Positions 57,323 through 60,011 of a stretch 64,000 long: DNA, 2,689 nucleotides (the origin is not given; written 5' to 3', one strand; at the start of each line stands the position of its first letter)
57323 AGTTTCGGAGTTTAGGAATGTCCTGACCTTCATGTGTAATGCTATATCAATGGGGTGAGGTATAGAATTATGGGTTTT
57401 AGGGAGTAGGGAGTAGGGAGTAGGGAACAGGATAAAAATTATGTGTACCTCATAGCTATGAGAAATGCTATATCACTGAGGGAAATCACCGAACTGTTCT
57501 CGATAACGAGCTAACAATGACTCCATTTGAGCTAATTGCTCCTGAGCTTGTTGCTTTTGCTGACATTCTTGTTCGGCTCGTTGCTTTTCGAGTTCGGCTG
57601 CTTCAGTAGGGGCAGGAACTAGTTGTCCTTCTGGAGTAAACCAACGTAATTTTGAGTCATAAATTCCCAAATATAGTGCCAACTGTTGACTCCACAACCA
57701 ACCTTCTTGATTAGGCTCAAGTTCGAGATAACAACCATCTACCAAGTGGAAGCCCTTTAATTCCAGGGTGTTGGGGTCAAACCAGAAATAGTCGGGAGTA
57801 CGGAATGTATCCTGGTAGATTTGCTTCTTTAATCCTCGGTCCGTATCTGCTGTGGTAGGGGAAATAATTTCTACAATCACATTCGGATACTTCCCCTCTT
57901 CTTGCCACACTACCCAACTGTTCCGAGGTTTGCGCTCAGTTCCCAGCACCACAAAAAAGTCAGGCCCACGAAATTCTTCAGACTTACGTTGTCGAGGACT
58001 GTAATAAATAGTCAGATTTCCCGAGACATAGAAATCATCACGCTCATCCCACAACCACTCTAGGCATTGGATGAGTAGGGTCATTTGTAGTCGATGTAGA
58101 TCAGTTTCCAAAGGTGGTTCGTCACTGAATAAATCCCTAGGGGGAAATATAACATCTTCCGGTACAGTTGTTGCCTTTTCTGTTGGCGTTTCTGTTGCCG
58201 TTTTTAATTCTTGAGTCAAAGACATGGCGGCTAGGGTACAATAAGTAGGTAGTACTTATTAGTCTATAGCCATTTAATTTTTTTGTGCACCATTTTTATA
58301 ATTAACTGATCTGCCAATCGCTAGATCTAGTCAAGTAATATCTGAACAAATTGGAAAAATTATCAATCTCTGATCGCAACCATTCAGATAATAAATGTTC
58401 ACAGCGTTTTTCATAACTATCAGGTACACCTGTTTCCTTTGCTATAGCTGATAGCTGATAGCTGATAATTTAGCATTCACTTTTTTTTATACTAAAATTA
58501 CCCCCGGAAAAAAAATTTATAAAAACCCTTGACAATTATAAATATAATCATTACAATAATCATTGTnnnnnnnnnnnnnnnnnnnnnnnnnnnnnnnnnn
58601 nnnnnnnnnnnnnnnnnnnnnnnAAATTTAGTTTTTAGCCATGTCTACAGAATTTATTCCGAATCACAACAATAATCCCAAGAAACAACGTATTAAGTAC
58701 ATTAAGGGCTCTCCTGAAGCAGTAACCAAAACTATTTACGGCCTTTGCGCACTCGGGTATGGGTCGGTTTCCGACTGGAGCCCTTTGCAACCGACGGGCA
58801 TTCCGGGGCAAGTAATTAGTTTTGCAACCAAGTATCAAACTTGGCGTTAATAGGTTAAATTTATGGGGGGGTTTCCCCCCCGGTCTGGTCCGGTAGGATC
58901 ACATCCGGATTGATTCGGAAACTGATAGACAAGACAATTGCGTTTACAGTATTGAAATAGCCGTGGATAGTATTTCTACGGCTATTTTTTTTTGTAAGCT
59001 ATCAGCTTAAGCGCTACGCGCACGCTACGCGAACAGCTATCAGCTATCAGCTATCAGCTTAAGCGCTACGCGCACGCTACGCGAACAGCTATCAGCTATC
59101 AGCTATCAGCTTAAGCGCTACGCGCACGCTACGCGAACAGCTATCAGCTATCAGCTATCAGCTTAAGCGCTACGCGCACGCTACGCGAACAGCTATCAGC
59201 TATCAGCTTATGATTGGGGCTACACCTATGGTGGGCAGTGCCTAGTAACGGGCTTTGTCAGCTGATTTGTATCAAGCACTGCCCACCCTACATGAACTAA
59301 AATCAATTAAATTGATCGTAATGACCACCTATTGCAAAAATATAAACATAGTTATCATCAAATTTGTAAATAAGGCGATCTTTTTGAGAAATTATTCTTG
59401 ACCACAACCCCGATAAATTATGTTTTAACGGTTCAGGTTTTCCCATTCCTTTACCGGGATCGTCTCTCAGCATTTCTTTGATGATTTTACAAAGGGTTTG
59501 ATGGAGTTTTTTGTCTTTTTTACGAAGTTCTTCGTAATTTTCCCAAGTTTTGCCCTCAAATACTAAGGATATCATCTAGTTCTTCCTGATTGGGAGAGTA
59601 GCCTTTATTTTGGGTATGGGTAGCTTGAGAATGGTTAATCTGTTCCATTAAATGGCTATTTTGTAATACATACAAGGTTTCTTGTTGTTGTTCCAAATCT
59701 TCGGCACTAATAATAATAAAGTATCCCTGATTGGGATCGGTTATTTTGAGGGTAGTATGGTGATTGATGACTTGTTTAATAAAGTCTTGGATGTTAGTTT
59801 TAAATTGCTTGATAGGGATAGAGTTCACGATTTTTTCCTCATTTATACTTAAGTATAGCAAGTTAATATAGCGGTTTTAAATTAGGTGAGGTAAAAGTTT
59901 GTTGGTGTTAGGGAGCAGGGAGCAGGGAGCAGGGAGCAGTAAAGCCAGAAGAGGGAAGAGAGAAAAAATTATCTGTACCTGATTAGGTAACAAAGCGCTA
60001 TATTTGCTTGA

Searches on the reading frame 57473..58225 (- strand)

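Call 8: search_protein_families(library=pfam, proteins=[window:57473-58225:-], max_evalue=0.1)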
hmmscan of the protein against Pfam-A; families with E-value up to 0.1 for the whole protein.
window:57473-58225:- (250 aa): 1 family
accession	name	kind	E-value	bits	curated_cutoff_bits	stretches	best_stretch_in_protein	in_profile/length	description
PF05685.18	Uma2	-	1.5e-24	86.8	27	1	37-187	26-166/172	Putative restriction endonuclease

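Call 72: search_protein_families(library=padloc, proteins=[window:57473-58222:-], max_evalue=0.001)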
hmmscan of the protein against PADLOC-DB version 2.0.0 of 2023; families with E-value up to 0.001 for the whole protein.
window:57473-58222:- (249 aa): 3 families
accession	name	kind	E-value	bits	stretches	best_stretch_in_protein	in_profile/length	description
PDLC04833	PDC-S03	-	2e-09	35.2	1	37-178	51-189/207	-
PDLC04834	PDC-S03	-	1.6e-07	29.2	1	86-166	83-155/184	-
PDLC04832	PDC-S03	-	1.3e-06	26.3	1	67-154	66-146/188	-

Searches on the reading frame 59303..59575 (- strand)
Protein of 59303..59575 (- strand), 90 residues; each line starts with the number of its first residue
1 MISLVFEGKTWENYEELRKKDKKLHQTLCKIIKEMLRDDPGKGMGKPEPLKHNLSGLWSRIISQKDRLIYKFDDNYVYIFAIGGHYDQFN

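Call 8: search_protein_families(library=pfam, proteins=[window:59303-59575:-], max_evalue=0.1)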
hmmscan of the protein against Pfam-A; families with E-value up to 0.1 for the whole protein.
window:59303-59575:- (90 aa): 2 families
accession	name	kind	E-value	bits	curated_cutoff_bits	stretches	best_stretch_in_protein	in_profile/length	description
PF06769.20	YoeB_toxin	-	8.4e-23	80.6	27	1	6-86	1-80/80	YoeB-like toxin of bacterial type II toxin-antitoxin system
PF15738.11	YafQ_toxin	-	0.018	15.8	30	1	13-89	12-87/88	Bacterial toxin of type II toxin-antitoxin system, YafQ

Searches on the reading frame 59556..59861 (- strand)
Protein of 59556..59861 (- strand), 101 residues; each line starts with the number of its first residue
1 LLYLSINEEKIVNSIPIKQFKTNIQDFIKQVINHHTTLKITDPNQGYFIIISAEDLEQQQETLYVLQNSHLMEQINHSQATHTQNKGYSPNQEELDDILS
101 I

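Call 8: search_protein_families(library=pfam, proteins=[window:59556-59861:-], max_evalue=0.1)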
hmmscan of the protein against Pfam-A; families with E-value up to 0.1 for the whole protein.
window:59556-59861:- (101 aa): 1 family
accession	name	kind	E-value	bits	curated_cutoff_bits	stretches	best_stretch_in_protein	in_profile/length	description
PF02604.26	PhdYeFM_antitox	-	5.7e-11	42.5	29.8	1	14-75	3-64/74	Antitoxin Phd_YefM, type II toxin-antitoxin system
